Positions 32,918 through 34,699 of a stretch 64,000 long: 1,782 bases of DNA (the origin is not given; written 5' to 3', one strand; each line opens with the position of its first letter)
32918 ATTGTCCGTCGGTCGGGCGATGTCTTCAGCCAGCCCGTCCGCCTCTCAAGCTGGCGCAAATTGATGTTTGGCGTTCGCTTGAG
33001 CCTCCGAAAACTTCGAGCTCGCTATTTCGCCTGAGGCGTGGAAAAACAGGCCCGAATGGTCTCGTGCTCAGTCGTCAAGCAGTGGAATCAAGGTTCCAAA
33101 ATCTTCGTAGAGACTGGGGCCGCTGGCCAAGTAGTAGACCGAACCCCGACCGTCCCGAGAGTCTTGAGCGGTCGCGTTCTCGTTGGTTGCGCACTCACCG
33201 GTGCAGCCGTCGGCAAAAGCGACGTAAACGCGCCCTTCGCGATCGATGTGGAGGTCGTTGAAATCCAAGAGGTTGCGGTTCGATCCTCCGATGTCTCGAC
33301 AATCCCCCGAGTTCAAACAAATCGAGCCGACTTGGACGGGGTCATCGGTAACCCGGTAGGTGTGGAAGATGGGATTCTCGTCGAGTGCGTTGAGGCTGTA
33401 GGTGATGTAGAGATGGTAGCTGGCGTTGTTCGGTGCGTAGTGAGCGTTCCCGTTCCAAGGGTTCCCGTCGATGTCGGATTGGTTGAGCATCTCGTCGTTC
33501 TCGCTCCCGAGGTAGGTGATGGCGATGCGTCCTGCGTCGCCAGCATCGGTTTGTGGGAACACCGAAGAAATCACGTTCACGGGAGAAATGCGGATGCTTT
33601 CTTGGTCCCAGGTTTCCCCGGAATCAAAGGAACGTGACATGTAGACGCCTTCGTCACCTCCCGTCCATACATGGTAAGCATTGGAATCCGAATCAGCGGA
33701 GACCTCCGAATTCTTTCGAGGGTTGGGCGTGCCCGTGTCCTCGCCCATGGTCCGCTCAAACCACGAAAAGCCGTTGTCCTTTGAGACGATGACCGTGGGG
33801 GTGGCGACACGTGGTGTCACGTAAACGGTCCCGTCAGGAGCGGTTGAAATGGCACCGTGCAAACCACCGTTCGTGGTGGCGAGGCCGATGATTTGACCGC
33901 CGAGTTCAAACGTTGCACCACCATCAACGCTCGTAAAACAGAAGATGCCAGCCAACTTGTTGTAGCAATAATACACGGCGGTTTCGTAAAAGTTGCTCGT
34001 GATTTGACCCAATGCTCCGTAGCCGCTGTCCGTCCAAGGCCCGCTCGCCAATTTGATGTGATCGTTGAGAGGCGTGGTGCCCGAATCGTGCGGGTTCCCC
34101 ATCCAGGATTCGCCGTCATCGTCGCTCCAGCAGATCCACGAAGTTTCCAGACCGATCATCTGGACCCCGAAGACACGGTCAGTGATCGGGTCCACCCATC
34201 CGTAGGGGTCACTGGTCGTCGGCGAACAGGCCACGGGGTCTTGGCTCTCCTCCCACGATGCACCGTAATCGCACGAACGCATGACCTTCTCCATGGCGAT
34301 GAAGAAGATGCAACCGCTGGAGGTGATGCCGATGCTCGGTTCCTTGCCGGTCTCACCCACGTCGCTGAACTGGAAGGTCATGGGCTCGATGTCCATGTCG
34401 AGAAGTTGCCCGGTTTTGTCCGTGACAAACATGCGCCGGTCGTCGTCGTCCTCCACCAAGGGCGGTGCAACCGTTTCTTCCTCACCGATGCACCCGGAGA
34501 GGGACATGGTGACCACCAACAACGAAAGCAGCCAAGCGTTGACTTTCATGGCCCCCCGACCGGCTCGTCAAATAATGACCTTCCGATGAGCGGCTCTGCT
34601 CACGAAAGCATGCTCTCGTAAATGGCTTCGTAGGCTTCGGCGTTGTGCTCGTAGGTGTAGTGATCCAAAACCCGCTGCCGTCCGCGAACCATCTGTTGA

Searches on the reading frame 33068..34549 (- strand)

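Call 61: search_protein_families(library=ncbifam, proteins=[window:33068-34549:-], max_evalue=0.1)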
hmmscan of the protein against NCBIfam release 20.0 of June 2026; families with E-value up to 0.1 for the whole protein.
window:33068-34549:- (493 aa): 2 families
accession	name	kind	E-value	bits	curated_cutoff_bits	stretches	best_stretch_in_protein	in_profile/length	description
NF045728.1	glycosyl_F510_1955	equivalog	0.003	16.9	175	0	235-317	99-173/246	F510_1955 family glycosylhydrolase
NF010237.0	PRK13684.1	equivalog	0.067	12.2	326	0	292-335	271-314/334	photosynthesis system II assembly factor Ycf48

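Call 62: search_protein_families(library=pfam, proteins=[window:33068-34549:-], max_evalue=10)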
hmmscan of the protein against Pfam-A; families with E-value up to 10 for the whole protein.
window:33068-34549:- (493 aa): 5 families
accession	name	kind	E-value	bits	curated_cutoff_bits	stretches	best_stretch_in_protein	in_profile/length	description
PF13088.12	BNR_2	-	0.0015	18.3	31.4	1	140-316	85-250/277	BNR repeat-like domain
PF15902.12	Sortilin-Vps10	-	0.0096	15.2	33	1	207-316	6-111/446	Sortilin, neurotensin receptor 3,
PF02012.26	BNR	-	0.044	14.2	27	0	205-215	1-11/12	BNR/Asp-box repeat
PF20067.5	SSL_N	-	0.088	13.1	18.9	1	432-448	25-41/46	Strictosidine synthase-like, N-terminal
PF07938.18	Fungal_lectin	-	0.12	12.2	25.3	1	281-371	154-244/299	Fungal fucose-specific lectin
